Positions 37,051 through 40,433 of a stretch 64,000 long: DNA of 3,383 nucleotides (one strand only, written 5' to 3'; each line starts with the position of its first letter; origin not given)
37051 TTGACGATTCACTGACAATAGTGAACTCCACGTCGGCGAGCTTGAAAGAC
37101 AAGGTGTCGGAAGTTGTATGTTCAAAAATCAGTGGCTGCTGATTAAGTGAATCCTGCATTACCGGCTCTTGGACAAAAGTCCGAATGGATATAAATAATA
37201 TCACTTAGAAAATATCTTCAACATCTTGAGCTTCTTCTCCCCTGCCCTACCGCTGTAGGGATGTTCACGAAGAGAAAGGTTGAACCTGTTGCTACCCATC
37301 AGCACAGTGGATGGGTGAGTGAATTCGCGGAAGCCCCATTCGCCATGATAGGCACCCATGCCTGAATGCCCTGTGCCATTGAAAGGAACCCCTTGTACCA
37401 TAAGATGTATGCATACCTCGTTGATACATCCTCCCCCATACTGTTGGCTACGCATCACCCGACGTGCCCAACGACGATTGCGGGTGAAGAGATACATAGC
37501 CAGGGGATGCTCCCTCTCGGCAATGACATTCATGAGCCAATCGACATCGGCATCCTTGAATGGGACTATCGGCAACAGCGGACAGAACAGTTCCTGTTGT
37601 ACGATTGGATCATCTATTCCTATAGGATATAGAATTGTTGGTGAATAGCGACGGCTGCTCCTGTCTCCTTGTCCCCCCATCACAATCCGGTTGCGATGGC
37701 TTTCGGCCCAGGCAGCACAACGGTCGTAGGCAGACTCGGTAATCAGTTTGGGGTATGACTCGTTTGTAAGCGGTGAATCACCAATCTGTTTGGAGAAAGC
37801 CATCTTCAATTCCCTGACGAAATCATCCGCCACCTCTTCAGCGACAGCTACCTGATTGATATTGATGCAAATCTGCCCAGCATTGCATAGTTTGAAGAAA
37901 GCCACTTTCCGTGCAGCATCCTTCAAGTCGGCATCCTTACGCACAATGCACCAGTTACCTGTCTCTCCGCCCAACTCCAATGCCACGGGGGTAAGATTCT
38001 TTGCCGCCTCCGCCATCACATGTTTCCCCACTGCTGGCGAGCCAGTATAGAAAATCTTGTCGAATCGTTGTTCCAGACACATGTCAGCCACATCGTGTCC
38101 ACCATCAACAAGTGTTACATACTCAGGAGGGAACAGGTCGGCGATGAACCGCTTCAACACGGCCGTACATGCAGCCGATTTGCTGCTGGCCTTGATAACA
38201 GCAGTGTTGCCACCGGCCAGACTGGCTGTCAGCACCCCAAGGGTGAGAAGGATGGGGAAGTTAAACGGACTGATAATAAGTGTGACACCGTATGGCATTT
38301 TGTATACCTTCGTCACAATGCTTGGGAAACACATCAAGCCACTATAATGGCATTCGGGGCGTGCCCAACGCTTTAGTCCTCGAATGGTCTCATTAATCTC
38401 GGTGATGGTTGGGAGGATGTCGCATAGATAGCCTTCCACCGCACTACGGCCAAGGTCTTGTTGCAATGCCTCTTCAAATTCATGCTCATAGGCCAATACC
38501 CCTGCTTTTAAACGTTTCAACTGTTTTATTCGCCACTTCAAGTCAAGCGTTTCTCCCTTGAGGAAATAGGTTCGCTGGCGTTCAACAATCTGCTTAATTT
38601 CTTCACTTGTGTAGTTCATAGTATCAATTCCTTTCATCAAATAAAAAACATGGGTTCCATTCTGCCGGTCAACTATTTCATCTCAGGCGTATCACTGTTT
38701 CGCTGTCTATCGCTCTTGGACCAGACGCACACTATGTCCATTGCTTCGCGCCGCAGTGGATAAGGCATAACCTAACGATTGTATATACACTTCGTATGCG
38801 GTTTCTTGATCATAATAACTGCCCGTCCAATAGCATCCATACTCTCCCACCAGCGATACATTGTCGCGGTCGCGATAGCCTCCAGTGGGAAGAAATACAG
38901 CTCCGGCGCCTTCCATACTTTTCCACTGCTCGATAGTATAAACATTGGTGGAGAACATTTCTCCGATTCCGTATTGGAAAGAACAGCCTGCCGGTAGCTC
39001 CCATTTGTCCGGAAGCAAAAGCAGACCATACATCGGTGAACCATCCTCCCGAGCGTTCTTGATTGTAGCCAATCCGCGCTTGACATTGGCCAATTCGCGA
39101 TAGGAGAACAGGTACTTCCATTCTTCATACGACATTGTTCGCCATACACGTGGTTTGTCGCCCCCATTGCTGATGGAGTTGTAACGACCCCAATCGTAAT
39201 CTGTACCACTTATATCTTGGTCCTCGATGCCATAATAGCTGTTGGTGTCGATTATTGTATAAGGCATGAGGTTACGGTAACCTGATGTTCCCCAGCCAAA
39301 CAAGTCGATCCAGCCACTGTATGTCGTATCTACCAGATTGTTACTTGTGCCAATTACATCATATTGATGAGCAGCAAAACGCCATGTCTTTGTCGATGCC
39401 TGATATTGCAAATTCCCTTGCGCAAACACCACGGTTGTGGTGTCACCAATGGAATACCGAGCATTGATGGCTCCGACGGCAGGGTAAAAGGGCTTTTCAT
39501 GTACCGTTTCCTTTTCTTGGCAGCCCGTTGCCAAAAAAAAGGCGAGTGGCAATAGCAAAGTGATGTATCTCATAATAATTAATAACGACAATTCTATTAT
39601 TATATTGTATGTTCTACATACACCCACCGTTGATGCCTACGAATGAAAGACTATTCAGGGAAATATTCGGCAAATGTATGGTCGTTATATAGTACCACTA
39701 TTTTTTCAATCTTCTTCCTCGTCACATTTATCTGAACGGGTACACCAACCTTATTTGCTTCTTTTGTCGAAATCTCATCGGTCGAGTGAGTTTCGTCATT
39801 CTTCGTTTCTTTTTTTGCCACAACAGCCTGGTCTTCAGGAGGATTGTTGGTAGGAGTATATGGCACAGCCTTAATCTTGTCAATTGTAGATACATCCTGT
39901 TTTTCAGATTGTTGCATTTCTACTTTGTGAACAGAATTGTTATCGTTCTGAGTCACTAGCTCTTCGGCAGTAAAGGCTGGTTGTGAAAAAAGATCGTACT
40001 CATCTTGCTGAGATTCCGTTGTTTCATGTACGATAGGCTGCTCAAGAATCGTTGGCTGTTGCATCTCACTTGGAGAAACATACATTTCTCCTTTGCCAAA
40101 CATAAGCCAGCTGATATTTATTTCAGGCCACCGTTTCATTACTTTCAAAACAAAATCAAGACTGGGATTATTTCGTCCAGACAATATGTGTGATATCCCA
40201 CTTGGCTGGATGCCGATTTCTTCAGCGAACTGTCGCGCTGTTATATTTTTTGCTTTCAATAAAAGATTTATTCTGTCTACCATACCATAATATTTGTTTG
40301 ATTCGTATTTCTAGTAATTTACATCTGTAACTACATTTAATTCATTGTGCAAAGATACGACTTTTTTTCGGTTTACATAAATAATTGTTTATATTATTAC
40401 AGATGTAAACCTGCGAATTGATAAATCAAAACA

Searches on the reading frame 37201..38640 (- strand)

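Call 18: search_protein_families(library=pfam, proteins=[window:37201-38640:-], max_evalue=0.001)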
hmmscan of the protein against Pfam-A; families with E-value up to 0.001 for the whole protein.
window:37201-38640:- (479 aa): 1 family
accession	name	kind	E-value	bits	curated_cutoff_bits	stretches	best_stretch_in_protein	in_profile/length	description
PF00171.27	Aldedh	-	5.4e-72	243.2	23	1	9-446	25-461/461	Aldehyde dehydrogenase family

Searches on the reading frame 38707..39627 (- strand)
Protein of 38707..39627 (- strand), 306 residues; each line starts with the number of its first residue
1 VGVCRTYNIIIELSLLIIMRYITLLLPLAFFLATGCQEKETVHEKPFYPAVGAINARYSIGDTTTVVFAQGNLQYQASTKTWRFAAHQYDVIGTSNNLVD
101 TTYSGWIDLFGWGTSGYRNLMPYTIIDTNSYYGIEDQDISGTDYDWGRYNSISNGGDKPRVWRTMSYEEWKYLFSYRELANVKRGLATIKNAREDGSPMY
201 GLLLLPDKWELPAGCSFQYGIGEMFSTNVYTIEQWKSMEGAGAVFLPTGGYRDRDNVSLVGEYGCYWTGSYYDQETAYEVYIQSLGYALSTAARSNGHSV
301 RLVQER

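Call 18: search_protein_families(library=pfam, proteins=[window:38707-39627:-], max_evalue=0.001)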
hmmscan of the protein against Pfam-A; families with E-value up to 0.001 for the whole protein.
window:38707-39627:- (306 aa): 0 families

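Call 46: search_protein_families(library=pfam, proteins=[window:38707-39627:-], max_evalue=0.001)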
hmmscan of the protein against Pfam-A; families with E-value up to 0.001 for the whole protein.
window:38707-39627:- (306 aa): 0 families

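Call 87: search_solved_structures(query=window:38707-39627:-, max_evalue=1)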
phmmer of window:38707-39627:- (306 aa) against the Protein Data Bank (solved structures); distinct sequences matched with E-value up to 1: 2.
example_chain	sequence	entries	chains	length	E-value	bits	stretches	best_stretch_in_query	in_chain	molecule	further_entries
7lkf_A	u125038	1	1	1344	0.52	12.7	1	122-187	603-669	Sterol regulatory element-binding protein cleavage-activating protein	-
7lkh_A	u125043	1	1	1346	0.52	12.7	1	122-187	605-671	Sterol regulatory element-binding protein cleavage-activating protein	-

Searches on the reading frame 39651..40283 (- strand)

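Call 18: search_protein_families(library=pfam, proteins=[window:39651-40283:-], max_evalue=0.001)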
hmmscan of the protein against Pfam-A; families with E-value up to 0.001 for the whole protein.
window:39651-40283:- (210 aa): 4 families
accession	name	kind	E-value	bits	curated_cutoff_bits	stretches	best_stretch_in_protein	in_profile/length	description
PF01381.28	HTH_3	-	4.7e-09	36.6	23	1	8-49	4-45/55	Helix-turn-helix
PF12844.13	HTH_19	-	1.4e-06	28.5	30.2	1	4-65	3-63/64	Helix-turn-helix domain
PF13560.12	HTH_31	-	9.1e-05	23.1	27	1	11-47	12-49/64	Helix-turn-helix domain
PF07022.19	Phage_CI_repr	-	0.00012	22.8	22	1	3-68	1-65/65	Bacteriophage CI repressor helix-turn-helix domain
